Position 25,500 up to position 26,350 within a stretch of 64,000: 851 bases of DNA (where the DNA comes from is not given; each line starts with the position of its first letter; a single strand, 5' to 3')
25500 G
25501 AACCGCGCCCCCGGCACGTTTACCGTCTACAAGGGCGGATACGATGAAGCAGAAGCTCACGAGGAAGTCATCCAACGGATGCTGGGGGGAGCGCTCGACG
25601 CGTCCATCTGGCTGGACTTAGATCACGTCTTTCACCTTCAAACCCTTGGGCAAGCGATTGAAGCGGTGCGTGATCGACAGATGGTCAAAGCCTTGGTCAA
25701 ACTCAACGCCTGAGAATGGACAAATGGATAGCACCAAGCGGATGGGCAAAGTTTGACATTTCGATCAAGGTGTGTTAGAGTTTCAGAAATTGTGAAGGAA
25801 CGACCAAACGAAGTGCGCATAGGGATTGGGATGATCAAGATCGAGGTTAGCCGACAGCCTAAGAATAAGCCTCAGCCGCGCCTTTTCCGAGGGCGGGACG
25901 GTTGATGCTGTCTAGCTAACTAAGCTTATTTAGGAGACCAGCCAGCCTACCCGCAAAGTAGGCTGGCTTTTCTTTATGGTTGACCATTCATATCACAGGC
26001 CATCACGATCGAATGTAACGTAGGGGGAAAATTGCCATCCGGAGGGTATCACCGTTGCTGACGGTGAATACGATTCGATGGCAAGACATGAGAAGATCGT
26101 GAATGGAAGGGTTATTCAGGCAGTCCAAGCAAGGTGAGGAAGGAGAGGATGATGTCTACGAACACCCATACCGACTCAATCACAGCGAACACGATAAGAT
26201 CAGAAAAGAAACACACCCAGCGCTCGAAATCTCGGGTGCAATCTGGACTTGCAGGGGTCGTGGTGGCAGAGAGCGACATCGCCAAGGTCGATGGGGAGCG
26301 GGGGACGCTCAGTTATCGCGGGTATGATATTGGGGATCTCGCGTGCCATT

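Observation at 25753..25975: Orphan promoter-to-terminator unit (about 190 nt) between an alcohol dehydrogenase gene and gltA: candidate sRNA or 24-codon small ORF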

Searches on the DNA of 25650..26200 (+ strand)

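Call 4: search_rna_families(source=window, start=25650, end=26200, threshold=evalue, max_evalue=10, show_alignments=3)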
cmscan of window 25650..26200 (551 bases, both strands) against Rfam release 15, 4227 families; matches with E-value up to 10: 3.
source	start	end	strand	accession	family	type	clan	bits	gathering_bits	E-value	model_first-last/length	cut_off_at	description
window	25873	25969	-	RF03894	mir-5736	Gene; miRNA;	-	17.9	90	1.6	1-80/80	no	mir-5736 microRNA precursor family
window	25926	25973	+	RF00480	HIV_FE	Cis-reg; frameshift_element;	-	17.9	45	7.4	1-52/52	no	HIV Ribosomal frameshift signal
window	25700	25784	+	RF01621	ceN126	Gene; snRNA; snoRNA; HACA-box;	-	16.4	80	3.1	1-131/131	no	Caenorhabditis snoRNA ceN126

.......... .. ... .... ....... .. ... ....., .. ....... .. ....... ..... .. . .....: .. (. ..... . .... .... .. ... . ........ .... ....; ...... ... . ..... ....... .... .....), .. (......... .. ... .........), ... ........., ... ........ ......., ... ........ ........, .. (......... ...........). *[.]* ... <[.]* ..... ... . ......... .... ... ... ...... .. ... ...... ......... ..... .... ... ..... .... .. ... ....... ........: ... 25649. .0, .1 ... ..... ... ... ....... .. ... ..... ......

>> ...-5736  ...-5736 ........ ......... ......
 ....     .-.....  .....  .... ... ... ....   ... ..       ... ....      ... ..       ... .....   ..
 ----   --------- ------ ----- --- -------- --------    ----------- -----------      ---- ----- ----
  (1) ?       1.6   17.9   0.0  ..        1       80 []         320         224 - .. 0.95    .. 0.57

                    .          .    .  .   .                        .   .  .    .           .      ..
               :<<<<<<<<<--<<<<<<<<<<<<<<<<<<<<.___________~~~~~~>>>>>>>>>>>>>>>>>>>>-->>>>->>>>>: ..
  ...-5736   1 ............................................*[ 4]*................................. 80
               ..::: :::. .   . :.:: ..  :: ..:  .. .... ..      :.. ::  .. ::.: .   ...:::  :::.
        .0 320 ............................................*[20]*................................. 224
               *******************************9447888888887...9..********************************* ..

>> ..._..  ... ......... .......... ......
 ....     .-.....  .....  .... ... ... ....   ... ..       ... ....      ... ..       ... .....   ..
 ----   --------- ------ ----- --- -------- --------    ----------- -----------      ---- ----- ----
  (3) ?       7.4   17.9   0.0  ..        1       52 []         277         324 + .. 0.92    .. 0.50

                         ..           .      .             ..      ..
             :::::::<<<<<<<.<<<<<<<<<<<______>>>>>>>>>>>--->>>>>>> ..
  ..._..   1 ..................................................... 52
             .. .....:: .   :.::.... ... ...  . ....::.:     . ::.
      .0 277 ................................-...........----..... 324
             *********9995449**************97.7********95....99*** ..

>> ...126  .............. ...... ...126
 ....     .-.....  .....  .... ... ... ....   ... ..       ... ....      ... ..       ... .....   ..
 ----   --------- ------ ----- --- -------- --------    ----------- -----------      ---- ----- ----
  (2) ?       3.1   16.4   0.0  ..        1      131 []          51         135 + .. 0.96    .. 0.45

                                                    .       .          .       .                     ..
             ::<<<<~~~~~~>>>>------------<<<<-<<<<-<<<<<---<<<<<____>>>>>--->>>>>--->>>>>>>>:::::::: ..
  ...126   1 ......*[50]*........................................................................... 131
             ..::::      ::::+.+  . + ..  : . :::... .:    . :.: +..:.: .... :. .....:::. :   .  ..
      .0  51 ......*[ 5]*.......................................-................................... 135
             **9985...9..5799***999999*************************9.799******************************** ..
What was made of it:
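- On 6S RNA: No 6S hit at E<=10 (call 4).
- Closest known: Classical leader-peptide attenuators of amino-acid biosynthetic operons. Different: No sequence or Rfam similarity (call 4).
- Checked: At E<=10 only three chance hits appear: a miRNA, HIV_FE and a snoRNA (call 4).
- No Rfam riboswitch matches, even at E<=10 (call 4).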

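Call 37: build_rna_model(alignment_id=A2)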
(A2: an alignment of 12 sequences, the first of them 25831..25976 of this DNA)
Model R1 built from alignment A2 (12 sequences, 178 columns); structure: RNAalifold consensus.
model positions 142; base pairs 24; branch points 1; effective number of sequences 2.38; information 0.59 bits per position. Calibrated on 0.2 Mb of random sequence (short: E-values are rough).
structure used (alignment columns):
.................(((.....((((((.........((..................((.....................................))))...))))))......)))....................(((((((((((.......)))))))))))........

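Call 38: search_with_rna_model(model_id=R1, source=window, max_evalue=10)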
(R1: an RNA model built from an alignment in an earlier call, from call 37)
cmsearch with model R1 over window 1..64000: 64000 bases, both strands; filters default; matches with E-value up to 10: 2.
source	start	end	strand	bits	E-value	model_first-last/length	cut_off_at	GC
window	25831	25976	+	144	1.2e-40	1-142/142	no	0.51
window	25932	26003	-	26.1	1.6e-05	1-142/142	no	0.5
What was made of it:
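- There is a single copy in the 64-kb window (call 38).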

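Call 39: search_with_rna_model(model_id=R1, sources=[L001, L002, L003, L004, L005, L006, L007, L008, L009, L010, L011, L012, L013, L014, L015, L016, L017, L018, L019, L020, L021, L022, L023, L024, L025, L026, L027, L028, L029, L030, L031, L032, L033, L034, L035, L036, L037, L038, L039, L040, L041, L042, L043, L044, L045, L046, L047, L048, L049, L050, L051, L052, L053, L054, L055, L056, L057, L058, L059, L060, L061, L062, L063, L064, L065, L066, L067, L068, L069, L070, L071, L072, L073, L074, L075, L076, L077, L078, L079, L080], max_evalue=1)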
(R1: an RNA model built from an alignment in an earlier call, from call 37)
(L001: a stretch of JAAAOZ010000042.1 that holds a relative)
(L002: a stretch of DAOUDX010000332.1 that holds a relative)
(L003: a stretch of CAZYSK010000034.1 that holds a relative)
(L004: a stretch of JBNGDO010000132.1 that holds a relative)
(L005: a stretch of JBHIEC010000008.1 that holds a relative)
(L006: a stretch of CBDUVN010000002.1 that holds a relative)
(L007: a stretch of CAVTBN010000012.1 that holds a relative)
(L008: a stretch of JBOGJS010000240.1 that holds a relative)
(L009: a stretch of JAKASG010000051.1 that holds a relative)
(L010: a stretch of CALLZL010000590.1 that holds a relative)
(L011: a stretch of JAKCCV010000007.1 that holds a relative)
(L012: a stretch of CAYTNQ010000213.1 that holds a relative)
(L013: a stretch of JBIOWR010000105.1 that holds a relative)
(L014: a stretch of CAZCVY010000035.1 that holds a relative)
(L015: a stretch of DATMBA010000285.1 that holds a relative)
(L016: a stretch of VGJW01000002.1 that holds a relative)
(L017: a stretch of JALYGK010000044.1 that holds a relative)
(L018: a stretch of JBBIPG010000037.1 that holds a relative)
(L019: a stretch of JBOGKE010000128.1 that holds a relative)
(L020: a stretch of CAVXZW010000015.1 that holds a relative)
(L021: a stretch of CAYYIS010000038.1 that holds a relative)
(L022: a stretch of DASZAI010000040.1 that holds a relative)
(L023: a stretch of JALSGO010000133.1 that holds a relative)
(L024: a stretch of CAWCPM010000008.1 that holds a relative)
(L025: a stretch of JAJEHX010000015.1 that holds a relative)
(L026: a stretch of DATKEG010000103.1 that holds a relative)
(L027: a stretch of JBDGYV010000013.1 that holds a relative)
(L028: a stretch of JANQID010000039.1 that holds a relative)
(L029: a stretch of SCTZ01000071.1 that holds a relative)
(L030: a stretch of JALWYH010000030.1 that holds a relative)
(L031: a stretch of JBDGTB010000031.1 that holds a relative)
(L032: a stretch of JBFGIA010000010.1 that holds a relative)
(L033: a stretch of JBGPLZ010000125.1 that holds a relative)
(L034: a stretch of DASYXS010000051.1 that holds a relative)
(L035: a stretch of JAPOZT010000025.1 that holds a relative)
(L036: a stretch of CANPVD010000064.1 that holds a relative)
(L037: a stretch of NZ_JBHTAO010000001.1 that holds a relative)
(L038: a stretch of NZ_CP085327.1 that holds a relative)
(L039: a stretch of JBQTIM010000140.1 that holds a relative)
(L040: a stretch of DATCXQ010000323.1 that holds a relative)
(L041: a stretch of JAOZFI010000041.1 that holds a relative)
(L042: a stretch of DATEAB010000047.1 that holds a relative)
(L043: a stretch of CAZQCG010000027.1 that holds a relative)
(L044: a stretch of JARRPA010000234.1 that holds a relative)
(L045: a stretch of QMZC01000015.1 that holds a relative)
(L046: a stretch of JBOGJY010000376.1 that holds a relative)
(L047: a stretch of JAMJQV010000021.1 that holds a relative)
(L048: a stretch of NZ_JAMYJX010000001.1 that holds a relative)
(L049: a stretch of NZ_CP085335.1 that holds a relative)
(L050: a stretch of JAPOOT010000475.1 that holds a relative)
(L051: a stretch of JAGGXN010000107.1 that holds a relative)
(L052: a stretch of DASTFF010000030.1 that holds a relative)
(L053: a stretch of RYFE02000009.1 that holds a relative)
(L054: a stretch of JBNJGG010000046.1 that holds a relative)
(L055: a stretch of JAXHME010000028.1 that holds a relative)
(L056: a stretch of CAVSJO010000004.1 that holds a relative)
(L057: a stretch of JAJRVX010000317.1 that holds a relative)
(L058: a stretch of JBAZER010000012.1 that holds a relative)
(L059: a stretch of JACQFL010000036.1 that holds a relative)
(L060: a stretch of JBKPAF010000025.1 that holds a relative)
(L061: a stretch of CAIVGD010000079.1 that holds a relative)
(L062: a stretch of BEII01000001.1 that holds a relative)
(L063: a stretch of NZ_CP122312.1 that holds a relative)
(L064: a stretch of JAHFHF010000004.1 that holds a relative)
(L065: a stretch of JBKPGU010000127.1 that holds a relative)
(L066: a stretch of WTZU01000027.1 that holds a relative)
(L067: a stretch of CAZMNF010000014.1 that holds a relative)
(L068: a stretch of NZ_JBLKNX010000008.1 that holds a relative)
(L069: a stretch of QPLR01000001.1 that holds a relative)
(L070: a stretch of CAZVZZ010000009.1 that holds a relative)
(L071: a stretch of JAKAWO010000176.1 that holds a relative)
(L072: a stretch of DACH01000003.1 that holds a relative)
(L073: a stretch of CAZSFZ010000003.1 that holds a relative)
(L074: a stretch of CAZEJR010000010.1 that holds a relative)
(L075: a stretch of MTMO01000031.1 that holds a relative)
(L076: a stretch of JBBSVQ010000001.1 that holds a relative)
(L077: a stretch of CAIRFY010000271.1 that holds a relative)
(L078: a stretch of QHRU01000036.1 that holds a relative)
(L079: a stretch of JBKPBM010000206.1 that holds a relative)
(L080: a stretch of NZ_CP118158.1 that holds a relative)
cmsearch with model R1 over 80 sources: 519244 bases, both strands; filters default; matches with E-value up to 1: 7.
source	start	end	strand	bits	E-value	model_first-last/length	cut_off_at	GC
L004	2746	2868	+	34.1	5.3e-07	1-142/142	no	0.5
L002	584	714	+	25.2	0.00023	1-142/142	no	0.59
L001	499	628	+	23.3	0.00091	1-142/142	no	0.58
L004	2822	2889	-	19.9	0.0092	1-142/142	no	0.43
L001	704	865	+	17.9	0.036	1-142/142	no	0.56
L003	2788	2920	+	15.1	0.24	1-142/142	no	0.6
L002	409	549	+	13.4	0.81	1-142/142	no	0.57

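Call 49: search_with_rna_model(model_id=R1, sources=[L219, L220, L221, L092, L086, L088], max_evalue=1)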
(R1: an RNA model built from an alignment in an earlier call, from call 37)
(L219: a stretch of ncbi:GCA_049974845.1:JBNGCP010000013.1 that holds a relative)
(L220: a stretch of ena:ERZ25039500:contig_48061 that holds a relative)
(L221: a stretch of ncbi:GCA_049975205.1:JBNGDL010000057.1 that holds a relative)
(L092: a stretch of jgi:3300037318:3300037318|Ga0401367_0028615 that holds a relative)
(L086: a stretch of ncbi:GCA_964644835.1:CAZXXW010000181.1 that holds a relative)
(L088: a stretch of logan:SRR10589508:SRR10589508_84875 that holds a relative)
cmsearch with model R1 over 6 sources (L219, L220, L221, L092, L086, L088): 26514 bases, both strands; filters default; matches with E-value up to 1: 8.
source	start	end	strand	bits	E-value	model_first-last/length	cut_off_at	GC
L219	1247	1388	+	128.9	1.5e-36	1-142/142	no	0.59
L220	1216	1355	+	116.9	5.5e-33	1-142/142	no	0.54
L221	1281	1422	+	108.2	2.3e-30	1-142/142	no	0.52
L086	2483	2652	+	96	9.5e-27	1-142/142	no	0.48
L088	177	337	+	95.5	1.4e-26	1-142/142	no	0.42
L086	2609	2714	-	38.9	1e-09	1-142/142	no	0.45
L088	294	397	-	31.7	1.5e-07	1-142/142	no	0.46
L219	1353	1380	-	18.4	0.0013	107-134/142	no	0.68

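Call 64: search_with_rna_model(model_id=R1, sources=[L098, L099, L100, L101, L102, L103, L104, L105, L106, L107, L108, L109, L110, L111, L112, L113, L114, L115, L116, L117, L118, L119, L120, L121, L122, L123, L124, L125, L126, L127, L128, L129, L130, L131, L132, L133, L134, L135, L136, L137, L138, L139, L140, L141, L142, L143, L144, L145, L146, L147, L148, L149, L150, L151, L152, L153, L154, L155, L156, L157, L158, L159, L160, L161, L162, L163, L164, L165, L166, L167, L168, L169, L170, L171, L172, L173, L174, L175, L176, L177, L178, L179, L180, L181, L182, L183, L184, L185, L186, L187, L188, L189, L190, L191, L192, L193, L194, L195, L196, L197], max_evalue=0.001)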
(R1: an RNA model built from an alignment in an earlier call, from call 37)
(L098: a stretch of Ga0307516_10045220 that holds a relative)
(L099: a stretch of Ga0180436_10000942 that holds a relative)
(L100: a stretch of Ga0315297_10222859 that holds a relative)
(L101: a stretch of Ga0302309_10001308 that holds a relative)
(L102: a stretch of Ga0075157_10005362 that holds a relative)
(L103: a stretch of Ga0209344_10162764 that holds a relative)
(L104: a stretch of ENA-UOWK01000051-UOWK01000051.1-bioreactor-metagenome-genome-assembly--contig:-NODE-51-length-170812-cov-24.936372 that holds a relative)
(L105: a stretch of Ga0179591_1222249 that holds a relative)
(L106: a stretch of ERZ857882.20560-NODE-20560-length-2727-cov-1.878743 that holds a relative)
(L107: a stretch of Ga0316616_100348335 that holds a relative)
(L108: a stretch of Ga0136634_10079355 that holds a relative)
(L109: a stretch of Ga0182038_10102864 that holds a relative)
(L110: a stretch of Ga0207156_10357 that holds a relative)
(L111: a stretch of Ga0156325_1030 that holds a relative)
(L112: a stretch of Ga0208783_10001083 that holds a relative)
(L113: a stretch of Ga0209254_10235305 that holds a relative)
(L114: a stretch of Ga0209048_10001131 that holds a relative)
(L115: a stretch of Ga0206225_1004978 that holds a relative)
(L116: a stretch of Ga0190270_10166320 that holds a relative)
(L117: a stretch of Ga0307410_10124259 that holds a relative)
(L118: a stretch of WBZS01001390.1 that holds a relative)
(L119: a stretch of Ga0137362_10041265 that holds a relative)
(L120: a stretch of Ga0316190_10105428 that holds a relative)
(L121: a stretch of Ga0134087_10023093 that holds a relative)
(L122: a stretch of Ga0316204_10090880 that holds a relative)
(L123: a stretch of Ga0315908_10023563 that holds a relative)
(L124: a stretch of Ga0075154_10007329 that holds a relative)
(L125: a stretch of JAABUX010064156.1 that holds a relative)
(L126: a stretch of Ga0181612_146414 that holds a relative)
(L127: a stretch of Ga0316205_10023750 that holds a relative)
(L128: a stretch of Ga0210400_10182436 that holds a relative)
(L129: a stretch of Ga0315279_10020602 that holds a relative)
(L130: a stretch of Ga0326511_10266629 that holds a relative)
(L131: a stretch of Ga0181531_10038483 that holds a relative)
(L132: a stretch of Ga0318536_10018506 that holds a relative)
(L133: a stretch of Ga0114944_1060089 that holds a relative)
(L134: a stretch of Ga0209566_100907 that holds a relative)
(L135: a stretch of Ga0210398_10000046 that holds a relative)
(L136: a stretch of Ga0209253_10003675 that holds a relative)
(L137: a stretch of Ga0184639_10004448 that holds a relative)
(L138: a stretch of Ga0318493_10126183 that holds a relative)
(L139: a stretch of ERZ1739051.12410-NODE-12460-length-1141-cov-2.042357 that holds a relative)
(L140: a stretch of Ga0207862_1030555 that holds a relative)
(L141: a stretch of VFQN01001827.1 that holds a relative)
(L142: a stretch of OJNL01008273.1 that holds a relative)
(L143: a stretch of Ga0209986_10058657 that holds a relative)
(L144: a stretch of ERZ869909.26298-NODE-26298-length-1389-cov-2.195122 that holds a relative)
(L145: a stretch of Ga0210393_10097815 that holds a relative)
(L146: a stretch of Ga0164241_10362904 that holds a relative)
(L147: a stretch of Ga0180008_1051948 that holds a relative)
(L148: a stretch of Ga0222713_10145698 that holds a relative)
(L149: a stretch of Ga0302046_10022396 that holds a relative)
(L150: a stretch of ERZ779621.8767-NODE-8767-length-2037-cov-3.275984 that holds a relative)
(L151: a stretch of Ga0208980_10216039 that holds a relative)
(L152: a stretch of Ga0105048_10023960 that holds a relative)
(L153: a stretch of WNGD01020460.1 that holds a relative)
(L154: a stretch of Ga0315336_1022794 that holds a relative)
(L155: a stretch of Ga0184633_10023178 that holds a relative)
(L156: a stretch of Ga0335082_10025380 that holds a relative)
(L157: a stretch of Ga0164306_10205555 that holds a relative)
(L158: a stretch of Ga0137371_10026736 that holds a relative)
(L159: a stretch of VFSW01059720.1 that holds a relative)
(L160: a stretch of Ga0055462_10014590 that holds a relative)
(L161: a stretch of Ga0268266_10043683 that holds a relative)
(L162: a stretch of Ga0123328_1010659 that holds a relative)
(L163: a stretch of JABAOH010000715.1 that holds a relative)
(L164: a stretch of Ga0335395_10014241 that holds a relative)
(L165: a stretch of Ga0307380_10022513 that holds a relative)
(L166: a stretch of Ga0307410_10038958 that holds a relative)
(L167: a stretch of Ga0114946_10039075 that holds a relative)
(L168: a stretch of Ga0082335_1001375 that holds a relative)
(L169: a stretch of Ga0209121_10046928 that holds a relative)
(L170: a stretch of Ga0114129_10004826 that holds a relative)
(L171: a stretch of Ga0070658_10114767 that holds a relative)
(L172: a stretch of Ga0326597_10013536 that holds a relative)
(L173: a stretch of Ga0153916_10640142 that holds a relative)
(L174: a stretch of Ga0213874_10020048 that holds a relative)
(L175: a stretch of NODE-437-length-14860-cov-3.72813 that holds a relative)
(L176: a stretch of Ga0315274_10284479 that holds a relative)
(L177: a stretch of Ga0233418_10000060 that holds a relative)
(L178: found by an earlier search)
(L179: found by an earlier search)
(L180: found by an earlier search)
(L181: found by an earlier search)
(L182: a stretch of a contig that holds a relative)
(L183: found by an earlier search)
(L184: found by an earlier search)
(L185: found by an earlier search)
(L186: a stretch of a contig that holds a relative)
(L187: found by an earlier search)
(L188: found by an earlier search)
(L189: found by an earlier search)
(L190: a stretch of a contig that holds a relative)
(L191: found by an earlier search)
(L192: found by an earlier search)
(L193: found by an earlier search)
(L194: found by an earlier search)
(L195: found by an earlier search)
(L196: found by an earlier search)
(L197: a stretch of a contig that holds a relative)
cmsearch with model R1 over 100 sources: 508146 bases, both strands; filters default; matches with E-value up to 0.001: 18.
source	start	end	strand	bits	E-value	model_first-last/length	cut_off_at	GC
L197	3198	3342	+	139.9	1.5e-38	1-142/142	no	0.54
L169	722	863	-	132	3.4e-36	1-142/142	no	0.55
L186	11532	11672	-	131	7e-36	1-142/142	no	0.5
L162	1881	2019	-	122.1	3.1e-33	1-142/142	no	0.55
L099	1676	1810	-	111.1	5.9e-30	1-142/142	no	0.61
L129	3188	3278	+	33.9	5.8e-07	1-142/142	no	0.4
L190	218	295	-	32.9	1.2e-06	1-142/142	no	0.37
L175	6296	6398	+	30.2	7.7e-06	1-142/142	no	0.43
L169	637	764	+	29.4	1.3e-05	1-142/142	no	0.55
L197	3298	3371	-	29.3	1.4e-05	1-142/142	no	0.47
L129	3233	3329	-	28.9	1.9e-05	1-142/142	no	0.46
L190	167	263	+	28.9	1.9e-05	1-142/142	no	0.46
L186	11447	11574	+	28.5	2.5e-05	1-142/142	no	0.55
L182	4965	5042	-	27.1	6.6e-05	1-142/142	no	0.51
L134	9425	9564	-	24.8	0.00031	1-142/142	no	0.64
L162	1827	1923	+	24.6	0.00036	1-142/142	no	0.57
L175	6364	6390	-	24.1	0.00049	107-134/142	no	0.59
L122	337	476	+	24.1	0.0005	1-142/142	no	0.44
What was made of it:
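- Full-length covariance-model hits above 95 bits occur only next to gltA (calls 38, 49, 64).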
